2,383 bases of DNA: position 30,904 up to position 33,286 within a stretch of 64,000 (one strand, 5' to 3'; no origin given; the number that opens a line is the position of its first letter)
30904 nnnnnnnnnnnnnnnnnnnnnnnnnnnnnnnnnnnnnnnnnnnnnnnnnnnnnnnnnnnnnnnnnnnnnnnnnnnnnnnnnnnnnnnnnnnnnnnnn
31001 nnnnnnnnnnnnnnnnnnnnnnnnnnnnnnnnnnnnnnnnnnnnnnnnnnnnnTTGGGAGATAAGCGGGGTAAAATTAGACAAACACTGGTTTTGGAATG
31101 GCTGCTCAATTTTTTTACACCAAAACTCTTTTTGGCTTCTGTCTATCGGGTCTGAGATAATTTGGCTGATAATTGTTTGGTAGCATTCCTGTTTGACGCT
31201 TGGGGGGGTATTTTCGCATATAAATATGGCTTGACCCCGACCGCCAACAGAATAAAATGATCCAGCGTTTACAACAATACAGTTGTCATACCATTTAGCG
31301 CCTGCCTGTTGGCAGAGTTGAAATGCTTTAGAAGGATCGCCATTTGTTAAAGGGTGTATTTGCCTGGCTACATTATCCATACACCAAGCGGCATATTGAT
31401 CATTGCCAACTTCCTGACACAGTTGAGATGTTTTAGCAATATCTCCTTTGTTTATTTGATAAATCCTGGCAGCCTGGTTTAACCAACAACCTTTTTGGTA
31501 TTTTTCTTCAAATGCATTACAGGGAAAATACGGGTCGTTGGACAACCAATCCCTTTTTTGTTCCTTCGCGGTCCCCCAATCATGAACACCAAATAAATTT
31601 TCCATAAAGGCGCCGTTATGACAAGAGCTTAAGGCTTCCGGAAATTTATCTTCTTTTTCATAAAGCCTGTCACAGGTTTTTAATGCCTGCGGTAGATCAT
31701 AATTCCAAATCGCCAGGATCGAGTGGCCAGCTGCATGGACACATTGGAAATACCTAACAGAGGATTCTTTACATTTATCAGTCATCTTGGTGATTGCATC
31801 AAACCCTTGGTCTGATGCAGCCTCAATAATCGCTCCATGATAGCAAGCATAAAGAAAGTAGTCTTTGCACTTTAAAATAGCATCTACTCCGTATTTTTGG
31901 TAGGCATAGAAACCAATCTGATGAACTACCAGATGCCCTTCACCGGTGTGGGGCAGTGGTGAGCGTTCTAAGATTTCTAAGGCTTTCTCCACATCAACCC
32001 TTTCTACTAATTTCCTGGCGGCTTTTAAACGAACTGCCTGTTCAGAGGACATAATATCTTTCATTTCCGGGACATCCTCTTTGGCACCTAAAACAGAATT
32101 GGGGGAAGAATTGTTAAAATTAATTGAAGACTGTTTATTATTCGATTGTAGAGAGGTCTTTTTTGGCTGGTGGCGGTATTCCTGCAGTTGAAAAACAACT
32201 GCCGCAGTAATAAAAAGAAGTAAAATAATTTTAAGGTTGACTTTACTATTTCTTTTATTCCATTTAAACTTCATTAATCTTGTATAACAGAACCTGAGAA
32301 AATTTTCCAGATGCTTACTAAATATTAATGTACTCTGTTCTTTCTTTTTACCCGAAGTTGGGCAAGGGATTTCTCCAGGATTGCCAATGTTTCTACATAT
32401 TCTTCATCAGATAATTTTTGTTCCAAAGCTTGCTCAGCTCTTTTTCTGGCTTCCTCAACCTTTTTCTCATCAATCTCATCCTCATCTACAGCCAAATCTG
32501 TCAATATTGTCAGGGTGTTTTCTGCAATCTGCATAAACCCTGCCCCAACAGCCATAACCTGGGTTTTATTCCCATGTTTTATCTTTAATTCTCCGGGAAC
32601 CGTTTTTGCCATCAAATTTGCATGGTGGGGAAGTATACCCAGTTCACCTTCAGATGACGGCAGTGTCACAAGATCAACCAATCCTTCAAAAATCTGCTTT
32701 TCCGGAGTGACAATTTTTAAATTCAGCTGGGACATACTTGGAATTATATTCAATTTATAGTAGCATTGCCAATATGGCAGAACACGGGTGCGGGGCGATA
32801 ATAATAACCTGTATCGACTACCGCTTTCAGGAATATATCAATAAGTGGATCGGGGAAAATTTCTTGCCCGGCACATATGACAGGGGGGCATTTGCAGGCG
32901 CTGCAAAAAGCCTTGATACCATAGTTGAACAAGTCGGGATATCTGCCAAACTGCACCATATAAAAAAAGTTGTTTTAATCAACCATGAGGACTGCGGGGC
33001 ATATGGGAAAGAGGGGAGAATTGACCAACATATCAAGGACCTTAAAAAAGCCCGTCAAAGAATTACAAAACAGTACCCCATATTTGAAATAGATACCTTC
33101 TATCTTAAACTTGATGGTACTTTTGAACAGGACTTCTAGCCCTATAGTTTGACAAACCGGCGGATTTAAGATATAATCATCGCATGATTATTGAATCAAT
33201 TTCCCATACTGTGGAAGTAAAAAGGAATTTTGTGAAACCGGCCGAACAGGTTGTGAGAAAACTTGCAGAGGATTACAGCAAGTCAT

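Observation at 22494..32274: Tandemly duplicated three-gene surface module: CxHGxGH-repeat protein, NPF-tail one-TM protein, and Cys-rich protein with PY-tail ending in QIIWDF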

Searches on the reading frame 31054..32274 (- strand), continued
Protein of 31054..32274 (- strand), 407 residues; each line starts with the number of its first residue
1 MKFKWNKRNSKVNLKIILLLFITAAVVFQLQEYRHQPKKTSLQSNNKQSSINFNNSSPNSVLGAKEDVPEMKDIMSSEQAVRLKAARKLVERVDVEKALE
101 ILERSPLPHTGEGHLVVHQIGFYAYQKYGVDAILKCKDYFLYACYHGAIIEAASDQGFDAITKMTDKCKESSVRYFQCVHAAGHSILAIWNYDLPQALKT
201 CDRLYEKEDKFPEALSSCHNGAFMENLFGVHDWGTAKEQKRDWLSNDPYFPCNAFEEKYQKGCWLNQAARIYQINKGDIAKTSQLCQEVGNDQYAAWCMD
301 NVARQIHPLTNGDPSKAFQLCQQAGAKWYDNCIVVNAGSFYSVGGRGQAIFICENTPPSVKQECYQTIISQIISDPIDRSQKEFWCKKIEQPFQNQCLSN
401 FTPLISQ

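Call 53: list_cluster_members(proteins=[P0202, P0204, P0221, P0233, P0257, P0238, P0300, P0328, P0339, P0351])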
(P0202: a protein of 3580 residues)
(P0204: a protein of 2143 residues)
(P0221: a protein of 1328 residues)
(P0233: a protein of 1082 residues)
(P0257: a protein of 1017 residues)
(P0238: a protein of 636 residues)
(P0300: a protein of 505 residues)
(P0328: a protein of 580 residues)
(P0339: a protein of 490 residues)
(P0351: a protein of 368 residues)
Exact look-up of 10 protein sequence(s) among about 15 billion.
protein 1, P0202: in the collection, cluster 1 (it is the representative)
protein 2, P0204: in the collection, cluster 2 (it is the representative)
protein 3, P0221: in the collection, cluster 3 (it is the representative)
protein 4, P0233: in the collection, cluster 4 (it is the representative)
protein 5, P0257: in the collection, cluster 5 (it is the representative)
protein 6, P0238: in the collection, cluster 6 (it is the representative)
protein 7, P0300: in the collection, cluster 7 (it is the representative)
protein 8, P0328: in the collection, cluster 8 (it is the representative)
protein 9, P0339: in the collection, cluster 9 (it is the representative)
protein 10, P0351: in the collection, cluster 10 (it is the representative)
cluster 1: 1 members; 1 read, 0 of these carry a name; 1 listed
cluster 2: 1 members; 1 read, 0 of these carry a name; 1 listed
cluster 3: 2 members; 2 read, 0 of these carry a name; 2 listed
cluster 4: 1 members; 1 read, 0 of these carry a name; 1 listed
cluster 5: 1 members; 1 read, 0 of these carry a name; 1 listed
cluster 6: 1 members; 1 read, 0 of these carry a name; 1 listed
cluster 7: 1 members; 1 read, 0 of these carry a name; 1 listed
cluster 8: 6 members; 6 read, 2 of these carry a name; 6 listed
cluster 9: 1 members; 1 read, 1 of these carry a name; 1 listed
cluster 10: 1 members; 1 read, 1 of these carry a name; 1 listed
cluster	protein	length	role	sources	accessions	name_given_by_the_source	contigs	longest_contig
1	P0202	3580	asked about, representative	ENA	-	-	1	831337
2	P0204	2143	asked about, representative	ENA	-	-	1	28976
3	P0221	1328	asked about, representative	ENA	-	-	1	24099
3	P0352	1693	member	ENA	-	-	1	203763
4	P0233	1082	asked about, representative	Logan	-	-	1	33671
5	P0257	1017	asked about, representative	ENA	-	-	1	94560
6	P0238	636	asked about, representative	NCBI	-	-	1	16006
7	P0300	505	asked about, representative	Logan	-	-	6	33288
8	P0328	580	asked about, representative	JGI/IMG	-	-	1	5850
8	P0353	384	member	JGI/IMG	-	plastocyanin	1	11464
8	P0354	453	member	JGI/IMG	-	plastocyanin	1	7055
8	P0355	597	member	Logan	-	-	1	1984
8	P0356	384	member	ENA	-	-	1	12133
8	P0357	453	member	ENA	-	-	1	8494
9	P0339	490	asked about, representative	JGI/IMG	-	hypothetical protein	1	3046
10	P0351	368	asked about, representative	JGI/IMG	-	hypothetical protein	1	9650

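Call 54: search_solved_structures(query=A1, max_evalue=10)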
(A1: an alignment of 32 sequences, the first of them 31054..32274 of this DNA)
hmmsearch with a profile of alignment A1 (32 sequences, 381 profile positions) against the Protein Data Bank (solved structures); distinct sequences matched with E-value up to 10: 0.

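Call 57: find_encoding_contigs(protein=P0356, flank=8000, max_places=2)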
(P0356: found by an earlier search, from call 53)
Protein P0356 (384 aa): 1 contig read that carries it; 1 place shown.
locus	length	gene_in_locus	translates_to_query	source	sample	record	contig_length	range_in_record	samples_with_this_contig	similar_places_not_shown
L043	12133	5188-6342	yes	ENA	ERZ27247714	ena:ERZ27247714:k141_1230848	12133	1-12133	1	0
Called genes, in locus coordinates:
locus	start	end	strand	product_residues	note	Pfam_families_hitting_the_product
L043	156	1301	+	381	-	PF07394:DUF1501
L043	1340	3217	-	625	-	PF01012:ETF, PF00766:ETF_alpha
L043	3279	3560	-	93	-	-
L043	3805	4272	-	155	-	PF03061:4HBT (faint)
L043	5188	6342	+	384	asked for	-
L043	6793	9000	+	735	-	PF00496:SBP_bac_5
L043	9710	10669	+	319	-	PF19300:BPD_transp_1_N (weak), PF00528:BPD_transp_1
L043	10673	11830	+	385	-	PF12911:OppC_N, PF00528:BPD_transp_1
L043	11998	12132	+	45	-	?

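Call 74: search_protein_families(library=pfam, proteins=[P0243, P0244, P0250, P0256, P0274, P0285, P0288, P0290, P0293, P0299], max_evalue=0.01)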
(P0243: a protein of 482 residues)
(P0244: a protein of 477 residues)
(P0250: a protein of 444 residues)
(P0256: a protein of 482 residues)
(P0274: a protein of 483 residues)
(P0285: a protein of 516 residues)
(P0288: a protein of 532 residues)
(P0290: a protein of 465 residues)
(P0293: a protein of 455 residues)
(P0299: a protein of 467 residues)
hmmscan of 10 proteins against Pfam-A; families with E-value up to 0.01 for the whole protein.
P0243 (482 aa): 1 family
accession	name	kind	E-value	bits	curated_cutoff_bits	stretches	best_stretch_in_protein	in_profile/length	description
PF13473.12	Cupredoxin_1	-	1.7e-05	25.2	27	1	37-135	11-104/104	Cupredoxin-like domain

P0244 (477 aa): 0 families

P0250 (444 aa): 0 families

P0256 (482 aa): 0 families

P0274 (483 aa): 1 family
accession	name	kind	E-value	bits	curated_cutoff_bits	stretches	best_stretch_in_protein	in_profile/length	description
PF13473.12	Cupredoxin_1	-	3.5e-05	24.2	27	1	44-131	20-102/104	Cupredoxin-like domain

P0285 (516 aa): 1 family
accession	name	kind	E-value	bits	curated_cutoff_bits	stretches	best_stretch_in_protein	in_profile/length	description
PF13473.12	Cupredoxin_1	-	0.00023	21.6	27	1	27-120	16-104/104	Cupredoxin-like domain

P0288 (532 aa): 0 families

P0290 (465 aa): 1 family
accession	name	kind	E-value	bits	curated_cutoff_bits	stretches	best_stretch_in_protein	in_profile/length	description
PF13473.12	Cupredoxin_1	-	2e-07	31.4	27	1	7-112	4-104/104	Cupredoxin-like domain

P0293 (455 aa): 1 family
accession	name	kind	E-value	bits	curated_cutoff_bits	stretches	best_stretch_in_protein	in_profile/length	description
PF13473.12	Cupredoxin_1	-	8.2e-08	32.7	27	1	15-119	6-104/104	Cupredoxin-like domain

P0299 (467 aa): 0 families

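Call 75: search_protein_families(library=pfam, proteins=[P0206, P0207, P0208, P0213, P0218, P0223, P0229, P0232, P0234, P0263], max_evalue=0.01)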
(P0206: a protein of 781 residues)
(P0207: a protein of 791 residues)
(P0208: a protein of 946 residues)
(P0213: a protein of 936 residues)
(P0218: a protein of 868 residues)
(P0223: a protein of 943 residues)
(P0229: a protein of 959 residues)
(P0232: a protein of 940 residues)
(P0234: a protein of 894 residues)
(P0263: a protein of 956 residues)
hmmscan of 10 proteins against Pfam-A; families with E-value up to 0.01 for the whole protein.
P0206 (781 aa): 1 family
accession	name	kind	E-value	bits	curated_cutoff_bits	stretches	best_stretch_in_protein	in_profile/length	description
PF13473.12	Cupredoxin_1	-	0.0073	16.8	27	0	18-123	2-102/104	Cupredoxin-like domain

P0207 (791 aa): 0 families

P0208 (946 aa): 1 family
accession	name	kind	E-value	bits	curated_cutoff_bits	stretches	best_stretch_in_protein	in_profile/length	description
PF13473.12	Cupredoxin_1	-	0.0009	19.7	27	1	136-172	17-55/104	Cupredoxin-like domain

P0213 (936 aa): 1 family
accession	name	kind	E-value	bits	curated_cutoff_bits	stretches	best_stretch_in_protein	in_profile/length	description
PF13473.12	Cupredoxin_1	-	4.4e-12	46.4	27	2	503-593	19-104/104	Cupredoxin-like domain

P0218 (868 aa): 1 family
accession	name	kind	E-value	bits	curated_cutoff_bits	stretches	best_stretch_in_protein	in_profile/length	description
PF13473.12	Cupredoxin_1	-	0.00022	21.6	27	1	774-866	17-104/104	Cupredoxin-like domain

P0223 (943 aa): 1 family
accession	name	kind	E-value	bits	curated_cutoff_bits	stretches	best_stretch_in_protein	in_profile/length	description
PF13473.12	Cupredoxin_1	-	0.00074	20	27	1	845-942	12-104/104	Cupredoxin-like domain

P0229 (959 aa): 3 families
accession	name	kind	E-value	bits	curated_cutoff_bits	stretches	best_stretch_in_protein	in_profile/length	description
PF13473.12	Cupredoxin_1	-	1.1e-18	67.5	27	2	9-116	2-104/104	Cupredoxin-like domain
PF00127.26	Copper-bind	-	0.00033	21.4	21.2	0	539-611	14-89/99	Copper binding proteins, plastocyanin/azurin family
PF07732.21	Cu-oxidase_3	-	0.0092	16.5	21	0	30-117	15-115/119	Multicopper oxidase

P0232 (940 aa): 1 family
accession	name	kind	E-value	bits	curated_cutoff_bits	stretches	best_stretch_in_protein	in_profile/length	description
PF13473.12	Cupredoxin_1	-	4.7e-06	27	27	1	833-937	18-104/104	Cupredoxin-like domain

P0234 (894 aa): 0 families

P0263 (956 aa): 0 families

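Call 84: fold_search(model_id=the predicted structure, library=pdb)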
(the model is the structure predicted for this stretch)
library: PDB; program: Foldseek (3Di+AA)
matches with E <= 10: 1107; with E <= 0.001: 0
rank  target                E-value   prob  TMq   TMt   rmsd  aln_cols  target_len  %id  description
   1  4rv1_F                1.5e-03  1.00  0.20  0.20  20.8       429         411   13  Crystal Structure of Engineered Protein. Northeast Structural Genomics Consortium (NESG) Target OR497. (released 2014-12-10)
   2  3zpj                  4.2e-03  0.97  0.19  0.21  19.4       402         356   10  Crystal structure of Ton1535 from Thermococcus onnurineus NA1 (released 2013-12-04)
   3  6s9o_C                6.9e-03  0.95  0.19  0.22  18.1       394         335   13  Designed Armadillo Repeat protein internal Lock1 fused to target peptide KRKRKLKFKR (released 2020-02-19)
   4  1bk5_A                8.2e-03  0.94  0.19  0.19  22.0       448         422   12  KARYOPHERIN ALPHA FROM SACCHAROMYCES CEREVISIAE (released 1999-01-06)
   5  7onb_C                1.4e-02  0.90  0.19  0.12  21.6       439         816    9  Structure of the U2 5' module of the A3'-SSA complex (released 2021-08-04)
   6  4pvz_A                1.6e-02  0.84  0.18  0.17  22.7       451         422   12  Structure of yeast importin a bound to the membrane protein Nuclear Localization Signal sequence of INM protein Heh2 (released 2015-08-26)
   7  6vfk_B                1.7e-02  0.35  0.10  0.13  19.5       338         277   12  De novo designed tetrahedral nanoparticle T33_dn10 displaying 4 copies of BG505-SOSIP trimer on the surface (released 2020-07-22)
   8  4p6z_B                1.7e-02  0.90  0.20  0.16  23.4       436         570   11  Crystal structure of the human BST2 cytoplasmic domain and the HIV-1 Vpu cytoplasmic domain bound to the clathrin adap (released 2014-05-21)
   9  7sqc_H4               1.9e-02  0.85  0.19  0.17  21.0       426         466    8  Ciliary C1 central pair apparatus isolated from Chlamydomonas reinhardtii (released 2022-04-13)
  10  9ijj_AA               2.1e-02  0.90  0.20  0.18  23.9       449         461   11  In situ structure of the central apparatus in mouse sperm axoneme. (released 2025-06-04)
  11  2z6h                  2.1e-02  0.85  0.19  0.15  23.2       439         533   14  Crystal Structure of Beta-Catenin Armadillo Repeat Region and Its C-Terminal domain (released 2008-02-12)
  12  6hc2_A                2.6e-02  0.85  0.20  0.21  22.7       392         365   10  Crystal structure of NuMA/LGN hetero-hexamers (released 2019-05-29)
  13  5dse_A                2.8e-02  0.72  0.18  0.15  20.8       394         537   11  Crystal Structure of the TTC7B/Hyccin Complex (released 2015-12-02)
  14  4plr_A                3.0e-02  0.80  0.18  0.23  17.4       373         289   12  Crystal Structures of Designed Armadillo Repeat Proteins: Implications of Construct Design and Crystallization Conditi (released 2014-08-27)
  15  7ue2_A                3.1e-02  0.80  0.19  0.23  17.4       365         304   11  Crystal structure of designed helical repeat protein RPB_PLP3_R6 bound to PLPx6 peptide (released 2023-03-29)
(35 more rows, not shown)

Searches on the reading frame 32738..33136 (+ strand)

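Call 77: search_protein_families(library=pfam, proteins=[window:32738-33136:+], max_evalue=0.001)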
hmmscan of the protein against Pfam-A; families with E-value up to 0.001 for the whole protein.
window:32738-33136:+ (133 aa): 1 family
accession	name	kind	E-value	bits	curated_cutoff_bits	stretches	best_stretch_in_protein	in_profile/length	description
PF20393.3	Pro_CA_2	-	1.9e-16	60.9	30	1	20-128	6-120/125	Putative carbonic anhydrase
